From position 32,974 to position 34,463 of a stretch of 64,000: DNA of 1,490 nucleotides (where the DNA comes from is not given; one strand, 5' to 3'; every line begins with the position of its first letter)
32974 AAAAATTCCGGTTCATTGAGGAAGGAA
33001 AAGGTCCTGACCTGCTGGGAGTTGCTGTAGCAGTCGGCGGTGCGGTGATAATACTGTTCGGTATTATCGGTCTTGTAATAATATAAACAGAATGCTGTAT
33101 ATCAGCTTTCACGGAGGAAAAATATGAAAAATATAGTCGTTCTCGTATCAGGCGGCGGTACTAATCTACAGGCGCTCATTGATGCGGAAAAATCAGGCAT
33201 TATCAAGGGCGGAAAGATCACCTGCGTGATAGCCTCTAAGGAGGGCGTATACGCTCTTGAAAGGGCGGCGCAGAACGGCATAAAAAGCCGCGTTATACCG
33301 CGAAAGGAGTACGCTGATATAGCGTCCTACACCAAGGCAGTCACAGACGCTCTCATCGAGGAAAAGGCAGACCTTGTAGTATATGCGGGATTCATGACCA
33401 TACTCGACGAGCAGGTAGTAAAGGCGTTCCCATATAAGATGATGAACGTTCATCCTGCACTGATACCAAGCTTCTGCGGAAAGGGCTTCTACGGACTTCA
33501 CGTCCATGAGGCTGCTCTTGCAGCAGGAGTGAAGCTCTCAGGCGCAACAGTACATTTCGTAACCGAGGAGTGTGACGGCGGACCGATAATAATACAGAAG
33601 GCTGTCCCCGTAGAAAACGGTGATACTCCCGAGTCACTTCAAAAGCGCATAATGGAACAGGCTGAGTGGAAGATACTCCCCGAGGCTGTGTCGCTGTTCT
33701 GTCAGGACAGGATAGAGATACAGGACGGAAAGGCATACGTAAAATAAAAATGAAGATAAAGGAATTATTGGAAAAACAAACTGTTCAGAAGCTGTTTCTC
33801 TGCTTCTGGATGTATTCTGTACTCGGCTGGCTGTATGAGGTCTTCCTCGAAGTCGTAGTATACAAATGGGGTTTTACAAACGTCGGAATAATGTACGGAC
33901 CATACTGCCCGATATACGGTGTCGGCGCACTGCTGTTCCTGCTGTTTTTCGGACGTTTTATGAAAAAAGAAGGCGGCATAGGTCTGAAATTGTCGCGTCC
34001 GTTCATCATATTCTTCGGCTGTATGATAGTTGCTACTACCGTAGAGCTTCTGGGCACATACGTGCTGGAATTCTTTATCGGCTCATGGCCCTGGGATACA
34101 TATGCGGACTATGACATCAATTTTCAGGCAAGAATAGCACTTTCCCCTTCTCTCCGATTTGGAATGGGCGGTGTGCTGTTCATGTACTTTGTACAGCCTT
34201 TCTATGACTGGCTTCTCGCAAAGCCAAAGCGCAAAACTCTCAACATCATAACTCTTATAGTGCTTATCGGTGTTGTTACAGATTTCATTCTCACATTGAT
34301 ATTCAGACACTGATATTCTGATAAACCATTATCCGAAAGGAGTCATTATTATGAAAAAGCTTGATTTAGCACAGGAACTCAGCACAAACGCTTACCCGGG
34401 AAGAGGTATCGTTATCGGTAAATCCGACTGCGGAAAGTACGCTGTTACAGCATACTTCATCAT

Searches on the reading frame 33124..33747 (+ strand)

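Call 33: search_protein_families(library=pfam, proteins=[window:33124-33747:+], max_evalue=0.001)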
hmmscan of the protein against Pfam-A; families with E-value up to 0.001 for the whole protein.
window:33124-33747:+ (207 aa): 1 family
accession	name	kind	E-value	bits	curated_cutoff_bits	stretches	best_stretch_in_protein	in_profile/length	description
PF00551.24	Formyl_trans_N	-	6.7e-50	169.8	26.1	1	2-189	1-181/181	Formyl transferase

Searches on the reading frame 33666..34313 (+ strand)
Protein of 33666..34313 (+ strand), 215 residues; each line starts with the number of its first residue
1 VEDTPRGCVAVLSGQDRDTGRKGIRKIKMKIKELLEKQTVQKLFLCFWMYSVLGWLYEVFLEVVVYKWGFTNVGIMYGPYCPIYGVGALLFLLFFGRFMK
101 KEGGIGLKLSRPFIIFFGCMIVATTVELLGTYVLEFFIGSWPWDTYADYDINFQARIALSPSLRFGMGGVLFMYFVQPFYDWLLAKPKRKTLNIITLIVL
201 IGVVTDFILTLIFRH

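Call 33: search_protein_families(library=pfam, proteins=[window:33666-34313:+], max_evalue=0.001)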
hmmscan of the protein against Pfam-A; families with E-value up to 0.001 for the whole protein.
window:33666-34313:+ (215 aa): 1 family
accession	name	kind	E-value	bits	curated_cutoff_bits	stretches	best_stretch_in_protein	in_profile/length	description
PF06541.16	ABC_trans_CmpB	-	7.1e-34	117.6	25.9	1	46-210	2-150/151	Putative ABC-transporter type IV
